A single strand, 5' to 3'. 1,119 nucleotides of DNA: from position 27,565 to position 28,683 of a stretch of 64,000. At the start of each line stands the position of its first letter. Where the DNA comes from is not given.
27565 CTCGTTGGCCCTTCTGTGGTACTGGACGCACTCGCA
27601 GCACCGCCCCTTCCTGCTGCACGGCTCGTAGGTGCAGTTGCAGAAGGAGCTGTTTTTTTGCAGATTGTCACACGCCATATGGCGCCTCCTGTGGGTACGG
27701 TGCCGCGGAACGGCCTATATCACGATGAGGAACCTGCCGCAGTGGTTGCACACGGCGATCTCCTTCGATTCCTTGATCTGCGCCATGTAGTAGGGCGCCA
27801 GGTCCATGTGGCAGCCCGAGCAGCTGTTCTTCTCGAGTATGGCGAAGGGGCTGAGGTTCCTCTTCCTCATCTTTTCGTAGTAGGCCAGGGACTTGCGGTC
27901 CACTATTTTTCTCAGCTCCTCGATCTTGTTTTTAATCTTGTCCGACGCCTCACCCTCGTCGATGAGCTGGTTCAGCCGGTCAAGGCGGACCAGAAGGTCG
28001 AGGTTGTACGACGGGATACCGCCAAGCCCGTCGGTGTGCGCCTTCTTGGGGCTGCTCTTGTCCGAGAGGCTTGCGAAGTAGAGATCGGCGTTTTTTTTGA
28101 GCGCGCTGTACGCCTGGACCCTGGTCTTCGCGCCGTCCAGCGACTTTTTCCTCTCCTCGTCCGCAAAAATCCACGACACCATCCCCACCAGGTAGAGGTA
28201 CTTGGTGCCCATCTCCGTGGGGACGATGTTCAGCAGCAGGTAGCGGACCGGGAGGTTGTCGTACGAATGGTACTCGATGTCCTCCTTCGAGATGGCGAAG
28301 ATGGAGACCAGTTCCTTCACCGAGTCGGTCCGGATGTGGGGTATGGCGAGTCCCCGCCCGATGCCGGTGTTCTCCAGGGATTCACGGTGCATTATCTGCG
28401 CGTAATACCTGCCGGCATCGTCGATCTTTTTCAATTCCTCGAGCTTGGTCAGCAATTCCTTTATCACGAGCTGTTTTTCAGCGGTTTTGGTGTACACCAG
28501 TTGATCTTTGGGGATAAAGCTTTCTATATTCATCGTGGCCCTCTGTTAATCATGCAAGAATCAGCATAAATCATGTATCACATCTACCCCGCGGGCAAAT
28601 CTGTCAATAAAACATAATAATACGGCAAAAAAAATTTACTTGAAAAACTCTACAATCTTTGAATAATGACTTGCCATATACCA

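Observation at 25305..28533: Co-directional block: EIIA(Ntr)-zinc-ribbon fusion, small Cys-rich protein, 7TMR-DISM/PAS sensor with anti-sigma-type kinase domain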

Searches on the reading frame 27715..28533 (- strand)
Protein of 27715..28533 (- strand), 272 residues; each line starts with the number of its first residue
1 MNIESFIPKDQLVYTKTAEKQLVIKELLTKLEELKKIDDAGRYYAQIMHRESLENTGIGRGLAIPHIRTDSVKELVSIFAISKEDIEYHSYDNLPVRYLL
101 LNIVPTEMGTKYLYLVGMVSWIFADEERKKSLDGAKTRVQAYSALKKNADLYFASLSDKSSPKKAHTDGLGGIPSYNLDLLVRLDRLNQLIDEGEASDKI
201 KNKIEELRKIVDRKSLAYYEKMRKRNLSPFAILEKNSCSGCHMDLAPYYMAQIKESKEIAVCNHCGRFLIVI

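Call 3: search_protein_families(library=pfam, proteins=[window:27715-28533:-], max_evalue=0.1)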
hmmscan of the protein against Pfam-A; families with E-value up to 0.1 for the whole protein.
window:27715-28533:- (272 aa): 3 families
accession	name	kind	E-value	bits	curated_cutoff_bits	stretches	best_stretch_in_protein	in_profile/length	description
PF00359.27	PTS_EIIA_2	-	3.4e-23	82.6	27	1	7-147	3-143/144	Phosphoenolpyruvate-dependent sugar phosphotransferase system, EIIA 2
PF02591.20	Zn_ribbon_9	-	6.2e-08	33.1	29.1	1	237-269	1-33/33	C4-type zinc ribbon domain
PF22289.1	DmmA-like_C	-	0.046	14.1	27.4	0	254-271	13-30/44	Dimethylamine monooxygenase subunit DmmA-like, C-terminal domain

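Call 4: search_protein_families(library=ncbifam, proteins=[window:27715-28533:-], max_evalue=0.1)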
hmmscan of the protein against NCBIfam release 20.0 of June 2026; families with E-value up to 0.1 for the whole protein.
window:27715-28533:- (272 aa): 8 families
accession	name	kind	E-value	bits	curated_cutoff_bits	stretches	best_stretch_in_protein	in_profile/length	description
TIGR00848.1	fruA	subfamily_domain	8.4e-21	74.2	103.5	1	15-131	11-128/129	fructose PTS transporter subunit IIA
NF007293.0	PRK09765.1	equivalog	1.9e-17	63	763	1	9-149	10-153/639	PTS 2-O-a-mannosyl-D-glycerate transporter subunit IIABC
NF007389.0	PRK09913.1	equivalog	2.6e-13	50.1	151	1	20-120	18-118/148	PTS fructose transporter subunit IIA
TIGR01419.1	nitro_reg_IIA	equivalog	9.5e-13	48.2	138.7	1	12-142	12-140/145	PTS IIA-like nitrogen regulatory protein PtsN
NF008145.0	PRK10896.1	equivalog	4.4e-10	39.5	221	1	44-144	51-152/161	PTS IIA-like nitrogen regulatory protein PtsN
NF047363.1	Zn_ribbon_CdsZ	equivalog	7e-07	28.9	275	1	191-268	154-229/251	zinc ribbon domain regulatory protein CdsZ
NF008319.0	PRK11109.1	equivalog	0.001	18.5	302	1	15-73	13-69/376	fused PTS fructose transporter subunit IIA/HPr protein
NF007366.0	PRK09863.1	equivalog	0.006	15.1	426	1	2-104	444-544/586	putative frv operon regulatory protein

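Call 5: find_homologous_proteins(query=window:27715-28533:-, max_evalue=0.001)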
Query window:27715-28533:- (272 aa): 179 proteins with E <= 0.001 among 1374 candidates; the best 120 are listed.
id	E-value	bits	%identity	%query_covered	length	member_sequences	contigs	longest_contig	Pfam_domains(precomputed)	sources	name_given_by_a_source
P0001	1.0e-158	545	90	100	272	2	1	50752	PF02591.21,PF00359.28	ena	-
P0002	8.9e-151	519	85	100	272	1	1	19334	PF02591.21,PF00359.28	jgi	jgi:mannitol/fructose-specific phosphotransferase system IIA component (Ntr-type)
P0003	1.9e-149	514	85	100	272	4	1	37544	PF02591.21,PF00359.28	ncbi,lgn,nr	ncbi:MAG: PTS sugar transporter subunit IIA [Spirochaetes bacterium]|nr:PTS sugar transporter subuni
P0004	1.7e-142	491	79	100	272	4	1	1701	PF02591.21,PF00359.28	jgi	-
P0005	2.7e-141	488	79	100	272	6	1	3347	PF02591.21,PF00359.28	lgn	-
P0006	4.5e-138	477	77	100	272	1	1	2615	PF02591.21,PF00359.28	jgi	jgi:mannitol/fructose-specific phosphotransferase system IIA component (Ntr-type)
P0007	3.5e-134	464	75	100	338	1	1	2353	PF02591.21,PF00359.28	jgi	jgi:fructose PTS system EIIA component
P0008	5.0e-131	454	73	100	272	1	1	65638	PF02591.21,PF00359.28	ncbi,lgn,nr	ncbi:MAG: PTS sugar transporter subunit IIA [Spirochaetes bacterium]|nr:PTS sugar transporter subuni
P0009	1.8e-129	449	73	100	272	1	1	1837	PF02591.21,PF00359.28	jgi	jgi:mannitol/fructose-specific phosphotransferase system IIA component (Ntr-type)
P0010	7.9e-128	443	72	100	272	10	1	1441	PF02591.21,PF00359.28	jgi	jgi:nitrogen PTS system EIIA component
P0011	2.9e-123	428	70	100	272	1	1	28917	PF02591.21,PF00359.28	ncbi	-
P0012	1.6e-121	423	67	100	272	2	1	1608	PF02591.21,PF00359.28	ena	-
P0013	2.7e-119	416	68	97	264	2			PF00359.28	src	-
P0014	4.4e-115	402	65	100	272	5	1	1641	PF02591.21,PF00359.28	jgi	jgi:mannitol/fructose-specific phosphotransferase system IIA component (Ntr-type)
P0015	6.5e-112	391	64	100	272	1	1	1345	PF02591.21,PF00359.28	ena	-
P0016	2.1e-109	383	61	100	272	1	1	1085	PF02591.21,PF00359.28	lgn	-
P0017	3.7e-109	382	62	100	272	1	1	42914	PF02591.21,PF00359.28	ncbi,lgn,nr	ncbi:MAG: PTS sugar transporter subunit IIA [Spirochaetes bacterium]|nr:PTS sugar transporter subuni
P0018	5.3e-109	382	61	100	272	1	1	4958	PF02591.21,PF00359.28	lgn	-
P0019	1.6e-108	380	62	100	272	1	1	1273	PF02591.21,PF00359.28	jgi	jgi:mannitol/fructose-specific phosphotransferase system IIA component (Ntr-type)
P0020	1.2e-105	371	58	100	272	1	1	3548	PF02591.21,PF00359.28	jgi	jgi:mannitol/fructose-specific phosphotransferase system IIA component (Ntr-type)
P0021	1.3e-102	361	59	100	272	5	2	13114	PF02591.21,PF00359.28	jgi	jgi:PTS system nitrogen regulatory IIA component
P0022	1.5e-101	357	58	100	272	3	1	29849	PF02591.21,PF00359.28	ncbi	-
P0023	2.0e-101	357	60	100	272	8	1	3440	PF02591.21,PF00359.28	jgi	jgi:mannitol/fructose-specific phosphotransferase system IIA component (Ntr-type)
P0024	1.6e-99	351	58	100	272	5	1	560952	PF02591.21,PF00359.28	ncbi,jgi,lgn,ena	jgi:mannitol/fructose-specific phosphotransferase system IIA component (Ntr-type)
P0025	8.5e-99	348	56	100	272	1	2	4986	PF02591.21,PF00359.28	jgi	jgi:mannitol/fructose-specific phosphotransferase system IIA component (Ntr-type)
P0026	2.3e-98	347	57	100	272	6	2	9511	PF02591.21,PF00359.28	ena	-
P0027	2.4e-98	347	56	100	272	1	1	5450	PF02591.21,PF00359.28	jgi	jgi:mannitol/fructose-specific phosphotransferase system IIA component (Ntr-type)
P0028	3.4e-98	346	58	100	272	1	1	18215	PF02591.21,PF00359.28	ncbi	-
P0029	5.0e-98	346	56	100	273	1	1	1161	PF02591.21,PF00359.28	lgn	-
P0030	8.3e-98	345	55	100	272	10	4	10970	PF02591.21,PF00359.28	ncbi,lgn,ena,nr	ncbi:MAG TPA: PTS sugar transporter subunit IIA [Spirochaetota bacterium]|nr:PTS sugar transporter s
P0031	8.3e-98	345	57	100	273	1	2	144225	PF02591.21,PF00359.28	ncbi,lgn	-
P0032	2.0e-97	344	54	100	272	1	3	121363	PF02591.21,PF00359.28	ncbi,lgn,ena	-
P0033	2.5e-97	344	57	100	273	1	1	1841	PF02591.21,PF00359.28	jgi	jgi:mannitol/fructose-specific phosphotransferase system IIA component (Ntr-type)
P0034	3.8e-97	343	62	91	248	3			PF00359.28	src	-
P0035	5.7e-97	342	57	100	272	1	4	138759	PF02591.21,PF00359.28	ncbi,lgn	-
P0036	6.1e-97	342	54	100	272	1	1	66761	PF02591.21,PF00359.28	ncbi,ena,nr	ncbi:MAG: hypothetical protein A2176_08280 [Spirochaetes bacterium RBG_13_51_14]|nr:MAG: hypothetica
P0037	8.4e-97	342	55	99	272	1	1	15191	PF02591.21,PF00359.28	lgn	-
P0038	9.3e-97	342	57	100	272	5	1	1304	PF02591.21,PF00359.28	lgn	-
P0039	1.1e-96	341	56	100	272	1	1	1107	PF02591.21,PF00359.28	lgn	-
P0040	1.9e-96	341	56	100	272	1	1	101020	PF02591.21,PF00359.28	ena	-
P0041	2.3e-96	340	56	100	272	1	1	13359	PF02591.21,PF00359.28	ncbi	-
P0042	2.5e-96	340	57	100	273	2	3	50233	PF02591.21,PF00359.28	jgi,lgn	jgi:mannitol/fructose-specific phosphotransferase system IIA component (Ntr-type)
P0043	5.4e-96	339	56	100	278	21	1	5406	PF02591.21,PF00359.28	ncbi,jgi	jgi:mannitol/fructose-specific phosphotransferase system IIA component (Ntr-type)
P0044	9.2e-96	338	54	100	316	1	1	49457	PF02591.21,PF00359.28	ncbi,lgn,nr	ncbi:MAG: hypothetical protein EPN93_10415 [Spirochaetes bacterium]|nr:MAG: hypothetical protein EPN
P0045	1.1e-95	338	57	100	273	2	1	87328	PF02591.21,PF00359.28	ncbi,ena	-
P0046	3.3e-95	337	56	99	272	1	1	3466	PF02591.21,PF00359.28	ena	-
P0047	4.3e-95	336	56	100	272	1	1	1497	PF02591.21,PF00359.28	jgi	jgi:mannitol/fructose-specific phosphotransferase system IIA component (Ntr-type)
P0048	4.5e-95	336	56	100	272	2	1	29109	PF02591.21,PF00359.28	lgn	-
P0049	6.1e-95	336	54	100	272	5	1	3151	PF02591.21,PF00359.28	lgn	-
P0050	1.3e-94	335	54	100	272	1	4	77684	PF02591.21,PF00359.28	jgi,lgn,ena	jgi:PTS system nitrogen regulatory IIA component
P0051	1.3e-94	335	55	100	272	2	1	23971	PF02591.21,PF00359.28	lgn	-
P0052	1.8e-94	334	54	100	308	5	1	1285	PF02591.21,PF00359.28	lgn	-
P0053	2.3e-94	334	54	100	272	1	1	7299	PF02591.21,PF00359.28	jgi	jgi:nitrogen PTS system EIIA component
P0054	2.5e-94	334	54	100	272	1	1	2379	PF02591.21,PF00359.28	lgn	-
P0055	2.7e-94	334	54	100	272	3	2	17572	PF02591.21,PF00359.28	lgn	-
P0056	2.9e-94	333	54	100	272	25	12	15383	PF02591.21,PF00359.28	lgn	-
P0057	3.5e-94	333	55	100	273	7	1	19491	PF02591.21,PF00359.28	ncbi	-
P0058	4.1e-94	333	53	100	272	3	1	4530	PF02591.21,PF00359.28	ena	-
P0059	5.8e-94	333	55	97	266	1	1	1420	PF02591.21,PF00359.28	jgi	jgi:mannitol/fructose-specific phosphotransferase system IIA component (Ntr-type)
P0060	9.1e-94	332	55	100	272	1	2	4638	PF02591.21,PF00359.28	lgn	-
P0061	1.1e-93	332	54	100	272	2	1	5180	PF02591.21,PF00359.28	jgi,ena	-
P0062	1.3e-93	331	54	100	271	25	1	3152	PF02591.21,PF00359.28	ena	-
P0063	1.3e-93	331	52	100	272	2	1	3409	PF02591.21,PF00359.28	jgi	-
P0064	1.9e-93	331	52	100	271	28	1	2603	PF02591.21,PF00359.28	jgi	-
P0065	1.9e-93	331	54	100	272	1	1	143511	PF02591.21,PF00359.28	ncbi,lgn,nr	ncbi:MAG: PTS sugar transporter subunit IIA [Spirochaetes bacterium]|nr:PTS sugar transporter subuni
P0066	6.3e-93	329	55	100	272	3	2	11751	PF02591.21,PF00359.28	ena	-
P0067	9.1e-93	329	54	100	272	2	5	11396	PF02591.21,PF00359.28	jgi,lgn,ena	-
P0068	1.3e-92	328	55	100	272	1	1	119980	PF02591.21,PF00359.28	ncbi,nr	ncbi:MAG: PTS sugar transporter subunit IIA [Spirochaetota bacterium]|nr:PTS sugar transporter subun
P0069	2.1e-92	327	52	100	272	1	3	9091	PF02591.21,PF00359.28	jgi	jgi:mannitol/fructose-specific phosphotransferase system IIA component (Ntr-type)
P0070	2.9e-92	327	56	100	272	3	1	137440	PF02591.21,PF00359.28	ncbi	-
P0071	4.2e-92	326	54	100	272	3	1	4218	PF02591.21,PF00359.28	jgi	-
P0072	5.0e-92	326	52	100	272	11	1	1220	PF02591.21,PF00359.28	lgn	-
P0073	1.6e-91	325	52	100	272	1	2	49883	PF02591.21,PF00359.28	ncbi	-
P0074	2.3e-91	324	52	100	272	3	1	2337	PF02591.21,PF00359.28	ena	-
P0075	3.2e-91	324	56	93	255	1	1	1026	PF02591.21,PF00359.28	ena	-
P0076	5.3e-91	323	53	100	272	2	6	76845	PF02591.21,PF00359.28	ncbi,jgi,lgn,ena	-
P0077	6.1e-91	323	52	100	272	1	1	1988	PF02591.21,PF00359.28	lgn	-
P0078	6.3e-91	323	52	100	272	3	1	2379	PF02591.21,PF00359.28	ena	-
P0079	6.5e-91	323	52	100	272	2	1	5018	PF02591.21,PF00359.28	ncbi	-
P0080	7.7e-91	322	52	100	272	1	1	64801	PF02591.21,PF00359.28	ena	-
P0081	1.1e-90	322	53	100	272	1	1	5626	PF02591.21,PF00359.28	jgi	jgi:mannitol/fructose-specific phosphotransferase system IIA component (Ntr-type)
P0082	1.8e-90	321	54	100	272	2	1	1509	PF02591.21,PF00359.28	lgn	-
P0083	2.7e-90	320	61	88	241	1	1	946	PF00359.28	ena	-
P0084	3.1e-90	320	51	100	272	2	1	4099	PF02591.21,PF00359.28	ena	-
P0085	3.8e-90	320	52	100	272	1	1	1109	PF02591.21,PF00359.28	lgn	-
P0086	4.7e-90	320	52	100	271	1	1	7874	PF02591.21,PF00359.28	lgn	-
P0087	4.9e-90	320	51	100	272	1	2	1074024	PF02591.21,PF00359.28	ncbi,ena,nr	ncbi:MAG: hypothetical protein E4G96_04035 [Chrysiogenales bacterium]|nr:MAG: hypothetical protein E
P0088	7.3e-90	319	53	100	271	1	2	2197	PF02591.21,PF00359.28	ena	-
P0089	8.9e-90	319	52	100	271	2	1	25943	PF02591.21,PF00359.28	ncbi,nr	ncbi:MAG: PTS sugar transporter subunit IIA [Spirochaetota bacterium]|nr:PTS sugar transporter subun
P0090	1.5e-89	318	51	100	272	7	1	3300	PF02591.21,PF00359.28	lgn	-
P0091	2.4e-89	317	52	100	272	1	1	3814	PF02591.21,PF00359.28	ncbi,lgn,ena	-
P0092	3.7e-89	317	53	100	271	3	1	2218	PF02591.21,PF00359.28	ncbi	-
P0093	4.9e-89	316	51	100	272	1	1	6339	PF02591.21,PF00359.28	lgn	-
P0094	5.7e-89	316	50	100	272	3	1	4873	PF02591.21,PF00359.28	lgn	-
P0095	5.8e-89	316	52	100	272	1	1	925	PF02591.21,PF00359.28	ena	-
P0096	9.2e-89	315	50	100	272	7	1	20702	PF02591.21,PF00359.28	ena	-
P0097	1.3e-88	315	52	100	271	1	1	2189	PF02591.21,PF00359.28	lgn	-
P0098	3.3e-88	314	50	100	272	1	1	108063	PF02591.21,PF00359.28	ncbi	ncbi:MAG: PTS sugar transporter subunit IIA [Spirochaetota bacterium]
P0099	6.0e-88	313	50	100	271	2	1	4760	PF02591.21,PF00359.28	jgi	jgi:mannitol/fructose-specific phosphotransferase system IIA component (Ntr-type)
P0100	6.8e-88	313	59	92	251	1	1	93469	PF02591.21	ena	-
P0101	9.5e-88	312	51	100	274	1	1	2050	PF02591.21,PF00359.28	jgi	jgi:mannitol/fructose-specific phosphotransferase system IIA component (Ntr-type)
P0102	1.0e-87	312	49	100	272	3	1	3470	PF02591.21,PF00359.28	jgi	jgi:nitrogen PTS system EIIA component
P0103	1.0e-87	312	53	100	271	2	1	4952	PF02591.21,PF00359.28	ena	-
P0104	1.2e-87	312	52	100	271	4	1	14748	PF02591.21,PF00359.28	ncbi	-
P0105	1.4e-87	312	51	100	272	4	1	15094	PF02591.21,PF00359.28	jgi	jgi:nitrogen PTS system EIIA component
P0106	1.5e-87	311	50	100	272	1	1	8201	PF02591.21,PF00359.28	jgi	jgi:nitrogen PTS system EIIA component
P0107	1.7e-87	311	50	100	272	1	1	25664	PF02591.21,PF00359.28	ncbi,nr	ncbi:MAG: PTS transporter subunit EIIA [bacterium]|nr:PTS transporter subunit EIIA [bacterium]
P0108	1.9e-87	311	50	100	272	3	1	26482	PF02591.21,PF00359.28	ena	-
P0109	3.9e-87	310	51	100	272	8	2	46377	PF02591.21,PF00359.28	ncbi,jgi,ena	-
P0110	6.2e-87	309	51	100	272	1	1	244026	PF02591.21,PF00359.28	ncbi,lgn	-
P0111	1.1e-86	309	50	100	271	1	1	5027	PF02591.21,PF00359.28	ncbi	ncbi:MAG TPA: PTS sugar transporter subunit IIA [Spirochaetota bacterium]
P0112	1.1e-86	309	51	100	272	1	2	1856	PF02591.21,PF00359.28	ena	-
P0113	1.4e-86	308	50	100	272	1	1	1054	PF02591.21,PF00359.28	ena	-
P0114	1.4e-86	308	49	100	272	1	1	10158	PF02591.21,PF00359.28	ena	-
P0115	1.6e-86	308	50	100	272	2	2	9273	PF02591.21,PF00359.28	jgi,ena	-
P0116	2.9e-86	307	50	100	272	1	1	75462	PF02591.21,PF00359.28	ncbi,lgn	-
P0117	2.9e-86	307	51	100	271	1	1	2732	PF02591.21,PF00359.28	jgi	jgi:mannitol/fructose-specific phosphotransferase system IIA component (Ntr-type)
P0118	4.0e-86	307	50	100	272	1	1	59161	PF02591.21,PF00359.28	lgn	-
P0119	4.8e-86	307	51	100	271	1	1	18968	PF02591.21,PF00359.28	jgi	jgi:PTS system nitrogen regulatory IIA component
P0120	1.7e-85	305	49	100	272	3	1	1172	PF02591.21,PF00359.28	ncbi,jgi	jgi:mannitol/fructose-specific phosphotransferase system IIA component (Ntr-type)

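Call 7: find_related_loci(query=A1, collection=genome_contigs, flank=7000)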
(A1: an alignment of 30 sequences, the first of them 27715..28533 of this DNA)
Query A1 (272 aa) in genome_contigs; peptide patterns used: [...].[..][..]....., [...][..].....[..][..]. (x = any residue, [..] = any of these).
110 stretches matched a pattern; 84 encode a relative of the query (tblastn E <= 1e-3); the best 80 are kept; 80 distinct loci.
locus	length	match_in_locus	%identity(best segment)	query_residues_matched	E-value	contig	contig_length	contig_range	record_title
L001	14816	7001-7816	73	1-272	1e-130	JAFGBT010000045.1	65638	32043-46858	MAG: Spirochaetes bacterium isolate Zod_Metabat.1046 k87_11428051, whole genome shotgun sequence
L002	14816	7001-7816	70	1-272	6e-129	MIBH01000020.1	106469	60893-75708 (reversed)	MAG: Spirochaetes bacterium RBG_13_51_14 RBG_13_scaffold_1750, whole genome shotgun sequence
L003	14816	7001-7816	71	1-272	3e-127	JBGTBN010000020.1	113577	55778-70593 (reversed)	MAG: Spirochaetota bacterium isolate JTS-AC98 k141_3938855, whole genome shotgun sequence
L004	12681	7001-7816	70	1-272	9e-124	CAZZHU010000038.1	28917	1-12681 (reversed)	MAG TPA_asm: uncultured Leptospirales bacterium isolate SRP192927_co6_673 genome assembly, contig: NODE_3057_length_2891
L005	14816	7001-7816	64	1-272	2e-123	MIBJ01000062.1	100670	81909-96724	MAG: Spirochaetes bacterium RBG_16_49_21 RBG_16_scaffold_621, whole genome shotgun sequence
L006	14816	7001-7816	62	1-272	2e-117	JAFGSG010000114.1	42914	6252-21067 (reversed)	MAG: Spirochaetes bacterium isolate Zod_Metabat.878 k87_9882787, whole genome shotgun sequence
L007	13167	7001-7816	56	1-272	6e-108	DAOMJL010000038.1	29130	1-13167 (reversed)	MAG TPA_asm: Spirochaetota bacterium isolate AMR_MDS_4899 NODE_1477_length_29130_cov_9.673328, whole genome shotgun sequ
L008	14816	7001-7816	58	1-272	3e-107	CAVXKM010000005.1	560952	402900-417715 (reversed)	MAG: uncultured Spirochaetota bacterium isolate MFD02979.bin.2.4 genome assembly, contig: contig_76913, whole genome sho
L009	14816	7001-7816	54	1-272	8e-105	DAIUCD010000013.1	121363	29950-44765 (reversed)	MAG TPA_asm: Spirochaetota bacterium isolate CTOTU7684 NODE_331_length_121363_cov_9.981609, whole genome shotgun sequenc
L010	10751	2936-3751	55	1-272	5e-105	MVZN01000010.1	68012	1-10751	MAG: Spirochaetes bacterium ADurb.BinA120 BWY96_contig000010, whole genome shotgun sequence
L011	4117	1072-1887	56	1-272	4e-105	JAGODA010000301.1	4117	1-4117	MAG: Spirochaetes bacterium isolate Go_SlDig_bin_136 Go_SlDig_77689_length_4117_cov_4.561404, whole genome shotgun seque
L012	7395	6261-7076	55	1-272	9e-104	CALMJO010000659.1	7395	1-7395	MAG TPA_asm: uncultured Spirochaetes bacterium isolate SRR5215464_bin.19_CONCOCT_v1.1_MAG genome assembly, contig: ERZ78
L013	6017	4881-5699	57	1-272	4e-103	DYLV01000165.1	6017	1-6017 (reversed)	MAG TPA_asm: Leptospira biflexa isolate SulCav_AS07-7_2_45_10 SulCav_AS07_7_12043_length_6017_cov_7_683663, whole genome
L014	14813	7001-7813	54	1-272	2e-102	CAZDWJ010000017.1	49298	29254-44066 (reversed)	MAG TPA_asm: uncultured Leptospira sp. isolate binchicken_co40_101 genome assembly, contig: NODE_578_length_49298_cov_9.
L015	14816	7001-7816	55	1-272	1e-102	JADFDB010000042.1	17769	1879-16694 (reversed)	MAG: Spirochaetes bacterium isolate QR_Bin.4 NODE_42_length_17769_cov_15.7559, whole genome shotgun sequence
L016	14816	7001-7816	56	1-272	1e-102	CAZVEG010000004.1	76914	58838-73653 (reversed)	MAG TPA_asm: uncultured Leptospirales bacterium isolate binchicken_co269_219 genome assembly, contig: NODE_307_length_76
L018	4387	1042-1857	55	1-272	2e-102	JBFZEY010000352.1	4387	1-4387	MAG: Spirochaetota bacterium isolate PPR_0600 k121_2439328, whole genome shotgun sequence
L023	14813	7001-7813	54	1-272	4e-101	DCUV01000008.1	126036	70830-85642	MAG TPA_asm: Spirochaetia bacterium UBA2205 UBA2205_contig_2445, whole genome shotgun sequence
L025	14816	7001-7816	53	1-272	5e-101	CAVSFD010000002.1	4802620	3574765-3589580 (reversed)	MAG: uncultured Spirochaetota bacterium isolate MFD02979.bin.1.65 genome assembly, contig: contig_47028, whole genome sh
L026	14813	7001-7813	54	1-272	8e-101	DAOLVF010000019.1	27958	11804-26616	MAG TPA_asm: Spirochaetota bacterium isolate AMR_MDS_4586 NODE_1808_length_27958_cov_33.110633, whole genome shotgun seq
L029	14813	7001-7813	52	1-272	5e-100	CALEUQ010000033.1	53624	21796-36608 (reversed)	MAG: uncultured bacterium isolate R1_Bin_METABAT__127_1 genome assembly, contig: c_000000453357, whole genome shotgun se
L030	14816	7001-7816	52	1-272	4e-100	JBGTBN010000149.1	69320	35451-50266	MAG: Spirochaetota bacterium isolate JTS-AC98 k141_4409371, whole genome shotgun sequence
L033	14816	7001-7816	73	1-272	3e-131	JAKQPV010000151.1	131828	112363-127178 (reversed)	MAG: Spirochaetota bacterium isolate USMO_maxbin.118 k141_1265521, whole genome shotgun sequence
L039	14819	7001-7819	57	1-272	1e-97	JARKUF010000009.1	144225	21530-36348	MAG: Spirochaetota bacterium isolate Seed_metabat.82 k141_1285274, whole genome shotgun sequence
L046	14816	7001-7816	50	1-272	5e-96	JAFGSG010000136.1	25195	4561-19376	MAG: Spirochaetes bacterium isolate Zod_Metabat.878 k87_12642268, whole genome shotgun sequence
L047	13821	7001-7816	52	1-272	2e-95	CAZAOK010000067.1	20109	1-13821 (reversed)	MAG TPA_asm: uncultured Leptospiraceae bacterium isolate SRP252850_co1_61 genome assembly, contig: NODE_4880_length_2010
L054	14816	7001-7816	49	1-272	2e-92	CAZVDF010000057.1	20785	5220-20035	MAG TPA_asm: uncultured Leptospirales bacterium isolate SRP192927_co7_703 genome assembly, contig: NODE_4512_length_2078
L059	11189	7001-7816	49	1-272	2e-89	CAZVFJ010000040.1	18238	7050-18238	MAG TPA_asm: uncultured Leptospirales bacterium isolate SRP192927_co3_21 genome assembly, contig: NODE_6694_length_18238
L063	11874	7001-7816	50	1-272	6e-86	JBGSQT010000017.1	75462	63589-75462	MAG: Spirochaetota bacterium isolate JTS-AC34 k141_3665470, whole genome shotgun sequence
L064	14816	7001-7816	46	1-272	2e-85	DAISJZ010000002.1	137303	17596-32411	MAG TPA_asm: Spirochaetota bacterium isolate CTOTU18752 NODE_75_length_137303_cov_18.165030, whole genome shotgun sequen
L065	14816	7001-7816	54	1-272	5e-104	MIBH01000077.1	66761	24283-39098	MAG: Spirochaetes bacterium RBG_13_51_14 RBG_13_scaffold_807, whole genome shotgun sequence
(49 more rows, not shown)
